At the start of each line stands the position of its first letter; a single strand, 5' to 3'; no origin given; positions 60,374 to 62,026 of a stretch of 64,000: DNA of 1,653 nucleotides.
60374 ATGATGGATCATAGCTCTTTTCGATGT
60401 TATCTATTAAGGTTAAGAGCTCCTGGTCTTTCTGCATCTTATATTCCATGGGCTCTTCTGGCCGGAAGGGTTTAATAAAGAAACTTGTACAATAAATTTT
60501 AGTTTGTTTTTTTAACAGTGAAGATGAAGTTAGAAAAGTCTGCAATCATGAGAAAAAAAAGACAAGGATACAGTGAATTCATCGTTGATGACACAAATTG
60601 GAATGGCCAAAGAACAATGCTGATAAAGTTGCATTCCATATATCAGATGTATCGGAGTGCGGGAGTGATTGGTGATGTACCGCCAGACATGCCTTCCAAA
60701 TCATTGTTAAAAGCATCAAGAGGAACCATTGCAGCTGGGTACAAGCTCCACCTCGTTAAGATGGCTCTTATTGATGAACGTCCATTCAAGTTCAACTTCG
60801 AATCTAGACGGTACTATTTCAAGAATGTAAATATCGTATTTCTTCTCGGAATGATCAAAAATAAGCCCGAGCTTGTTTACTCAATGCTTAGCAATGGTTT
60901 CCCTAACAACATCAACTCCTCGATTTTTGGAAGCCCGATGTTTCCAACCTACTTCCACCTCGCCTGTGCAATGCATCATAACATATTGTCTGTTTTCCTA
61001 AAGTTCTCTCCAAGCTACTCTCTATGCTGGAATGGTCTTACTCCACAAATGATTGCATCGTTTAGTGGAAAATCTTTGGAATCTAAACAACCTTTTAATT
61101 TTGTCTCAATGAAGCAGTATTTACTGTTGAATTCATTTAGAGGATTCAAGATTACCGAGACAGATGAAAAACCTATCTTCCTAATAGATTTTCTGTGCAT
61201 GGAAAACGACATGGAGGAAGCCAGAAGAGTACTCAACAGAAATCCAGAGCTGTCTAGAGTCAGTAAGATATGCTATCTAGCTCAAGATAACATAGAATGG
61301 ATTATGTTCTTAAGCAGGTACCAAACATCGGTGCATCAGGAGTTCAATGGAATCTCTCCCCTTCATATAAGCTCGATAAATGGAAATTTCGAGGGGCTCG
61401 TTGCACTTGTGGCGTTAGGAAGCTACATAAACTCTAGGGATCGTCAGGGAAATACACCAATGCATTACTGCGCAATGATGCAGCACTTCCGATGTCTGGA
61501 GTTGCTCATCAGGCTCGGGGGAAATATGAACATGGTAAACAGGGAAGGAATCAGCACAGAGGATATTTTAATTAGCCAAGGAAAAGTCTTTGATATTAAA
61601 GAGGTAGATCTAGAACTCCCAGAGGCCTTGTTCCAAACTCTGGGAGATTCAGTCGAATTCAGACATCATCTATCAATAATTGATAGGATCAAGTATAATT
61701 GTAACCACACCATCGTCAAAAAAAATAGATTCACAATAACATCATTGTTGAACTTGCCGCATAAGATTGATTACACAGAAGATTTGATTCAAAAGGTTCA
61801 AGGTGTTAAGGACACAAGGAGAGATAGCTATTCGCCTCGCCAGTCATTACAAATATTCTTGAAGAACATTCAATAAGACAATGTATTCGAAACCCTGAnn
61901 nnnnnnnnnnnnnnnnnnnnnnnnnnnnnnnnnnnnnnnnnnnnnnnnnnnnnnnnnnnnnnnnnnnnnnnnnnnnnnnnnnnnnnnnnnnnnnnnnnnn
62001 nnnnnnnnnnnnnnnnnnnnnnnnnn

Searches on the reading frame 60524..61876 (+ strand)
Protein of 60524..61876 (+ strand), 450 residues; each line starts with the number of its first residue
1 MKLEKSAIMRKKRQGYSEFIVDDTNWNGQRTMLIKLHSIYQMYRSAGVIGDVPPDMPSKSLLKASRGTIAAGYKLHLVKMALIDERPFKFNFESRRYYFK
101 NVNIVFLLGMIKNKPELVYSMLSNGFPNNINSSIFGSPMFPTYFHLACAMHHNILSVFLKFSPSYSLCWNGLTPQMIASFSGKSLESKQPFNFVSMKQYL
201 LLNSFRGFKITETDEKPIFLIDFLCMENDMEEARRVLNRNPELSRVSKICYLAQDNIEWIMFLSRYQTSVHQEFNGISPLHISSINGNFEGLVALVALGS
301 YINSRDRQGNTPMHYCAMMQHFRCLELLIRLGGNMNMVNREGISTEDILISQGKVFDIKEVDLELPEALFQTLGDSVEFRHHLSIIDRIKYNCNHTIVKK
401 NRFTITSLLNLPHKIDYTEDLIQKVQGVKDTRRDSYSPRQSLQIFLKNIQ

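Call 38: find_encoding_contigs(protein=window:60524-61876:+, flank=10000, max_places=1)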
Protein window:60524-61876:+ (450 aa): 6 contigs read that carry it; 1 place shown.
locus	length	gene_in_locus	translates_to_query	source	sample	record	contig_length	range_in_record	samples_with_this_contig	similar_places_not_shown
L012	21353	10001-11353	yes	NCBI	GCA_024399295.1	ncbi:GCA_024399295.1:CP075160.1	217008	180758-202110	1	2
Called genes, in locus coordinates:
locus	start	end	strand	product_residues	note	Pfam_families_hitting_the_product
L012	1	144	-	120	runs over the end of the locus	PF02045:CBFB_NFYA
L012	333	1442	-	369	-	PF24796:WDR55, PF24807:WD40_CDC20-Fz, PF23414:Beta-prop_EML_2, PF25174:Beta-prop_THOC3, PF25173:Beta-prop_WDR3_1st, PF24814:WD40_Prp19, PF24817:WD40_WDHD1_1st, PF25175:Beta-prop_WDR5, +28 more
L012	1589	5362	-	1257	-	PF00176:SNF2-rel_dom, PF04851:ResIII, PF00271:Helicase_C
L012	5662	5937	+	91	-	-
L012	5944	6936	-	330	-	PF13639:zf-RING_2, PF17123:zf-RING_11 (weak)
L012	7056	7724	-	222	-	PF00170:bZIP_1 (weak)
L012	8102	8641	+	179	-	PF00071:Ras, PF01926:MMR_HSR1 (weak), PF08477:Roc, PF00009:GTP_EFTU (weak)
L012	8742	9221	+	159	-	PF00036:EF-hand_1 (faint), PF13405:EF-hand_6 (faint), PF13499:EF-hand_7 (weak)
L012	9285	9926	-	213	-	-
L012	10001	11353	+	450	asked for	PF13606:Ank_3 (faint), PF13857:Ank_5 (faint), PF12796:Ank_2, PF13637:Ank_4, PF00023:Ank (weak)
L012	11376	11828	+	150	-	PF03366:YEATS, PF20305:pYEATS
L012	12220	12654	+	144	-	-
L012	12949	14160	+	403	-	PF13521:AAA_28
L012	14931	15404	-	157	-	PF09591:DUF2463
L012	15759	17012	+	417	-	PF12376:DUF3654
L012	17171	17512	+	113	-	PF07753:DUF1609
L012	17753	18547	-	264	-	PF09591:DUF2463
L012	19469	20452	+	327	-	PF08282:Hydrolase_3 (weak), PF03332:PMM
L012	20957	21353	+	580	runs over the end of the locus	PF12376:DUF3654, PF07753:DUF1609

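Call 50: find_homologous_proteins(query=L012:15759-17012:+, max_evalue=1e-10)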
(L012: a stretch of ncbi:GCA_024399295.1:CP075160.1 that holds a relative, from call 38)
Query L012:15759-17012:+ (417 aa): 10 proteins with E <= 1e-10 among 8000 candidates.
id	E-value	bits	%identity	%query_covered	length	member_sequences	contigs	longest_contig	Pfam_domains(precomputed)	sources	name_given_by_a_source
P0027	6.2e-270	913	100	100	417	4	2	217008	PF12376.14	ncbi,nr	ncbi:DUF3654 domain-containing protein [Encephalitozoon intestinalis]|nr:DUF3654 domain-containing p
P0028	2.5e-205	700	76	100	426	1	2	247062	PF12376.14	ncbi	ncbi:DUF1609 domain-containing protein [Encephalitozoon intestinalis]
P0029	5.3e-192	656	86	85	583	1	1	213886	PF07753.17,PF12376.14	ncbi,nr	ncbi:DUF1609 domain-containing protein [Encephalitozoon intestinalis]|nr:DUF1609 domain-containing p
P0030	1.4e-167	576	76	85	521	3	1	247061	PF07753.17,PF12376.14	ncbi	ncbi:DUF1609 domain-containing protein, partial [Encephalitozoon intestinalis]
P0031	4.6e-136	472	83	63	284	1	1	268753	PF12376.14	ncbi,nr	ncbi:DUF3654 domain-containing protein [Encephalitozoon intestinalis]|nr:DUF3654 domain-containing p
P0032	1.5e-135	471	81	63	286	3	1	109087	PF12376.14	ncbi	ncbi:DUF3654 domain-containing protein [Encephalitozoon intestinalis]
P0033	5.5e-134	465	55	100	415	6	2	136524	PF12376.14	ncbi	ncbi:DUF3654 domain-containing protein [Encephalitozoon intestinalis]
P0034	1.5e-114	401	57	85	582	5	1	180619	PF07753.17,PF12376.14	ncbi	ncbi:DUF1609 domain-containing protein [Encephalitozoon intestinalis]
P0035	7.3e-70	254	85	37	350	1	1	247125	PF07753.17,PF12376.14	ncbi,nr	ncbi:LidA-like protein [Encephalitozoon intestinalis]|nr:LidA-like protein [Encephalitozoon intestin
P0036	9.2e-70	254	85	37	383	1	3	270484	PF07753.17,PF12376.14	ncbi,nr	ncbi:DUF1609 domain-containing protein [Encephalitozoon intestinalis]|nr:DUF1609 domain-containing p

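Call 51: find_encoding_contigs(protein=P0036, flank=10000, max_places=10)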
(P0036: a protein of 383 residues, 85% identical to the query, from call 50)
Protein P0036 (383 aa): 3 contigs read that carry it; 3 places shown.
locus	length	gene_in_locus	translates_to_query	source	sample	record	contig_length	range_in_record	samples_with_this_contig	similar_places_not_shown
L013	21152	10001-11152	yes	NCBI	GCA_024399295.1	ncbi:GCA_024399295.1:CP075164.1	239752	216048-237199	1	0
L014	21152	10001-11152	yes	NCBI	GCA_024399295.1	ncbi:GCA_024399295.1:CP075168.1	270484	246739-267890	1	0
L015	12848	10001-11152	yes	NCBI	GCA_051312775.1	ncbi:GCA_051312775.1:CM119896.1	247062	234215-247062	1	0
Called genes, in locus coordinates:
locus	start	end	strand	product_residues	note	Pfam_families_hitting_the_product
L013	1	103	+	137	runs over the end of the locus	-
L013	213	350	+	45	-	-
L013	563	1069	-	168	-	-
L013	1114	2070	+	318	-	PF03690:MYG1_exonuc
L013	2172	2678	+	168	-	-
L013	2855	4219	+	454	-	PF07937:DUF1686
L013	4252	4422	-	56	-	-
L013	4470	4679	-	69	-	-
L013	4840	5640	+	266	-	-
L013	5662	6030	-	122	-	PF00831:Ribosomal_L29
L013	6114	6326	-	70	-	PF01423:LSM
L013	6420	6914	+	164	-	PF09174:Maf1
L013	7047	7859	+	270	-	-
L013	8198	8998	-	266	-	PF09591:DUF2463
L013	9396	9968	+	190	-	-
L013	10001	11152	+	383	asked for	PF12376:DUF3654, PF07753:DUF1609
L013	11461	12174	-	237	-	PF09591:DUF2463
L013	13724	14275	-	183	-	-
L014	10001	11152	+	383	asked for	PF12376:DUF3654, PF07753:DUF1609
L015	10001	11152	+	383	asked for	PF12376:DUF3654, PF07753:DUF1609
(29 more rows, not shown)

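Call 66: search_protein_families(library=pfam, proteins=[L013:4840-5640:+], max_evalue=0.01)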
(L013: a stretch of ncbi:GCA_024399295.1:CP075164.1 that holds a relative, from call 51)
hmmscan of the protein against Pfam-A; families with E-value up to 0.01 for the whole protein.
L013:4840-5640:+ (266 aa): 0 families
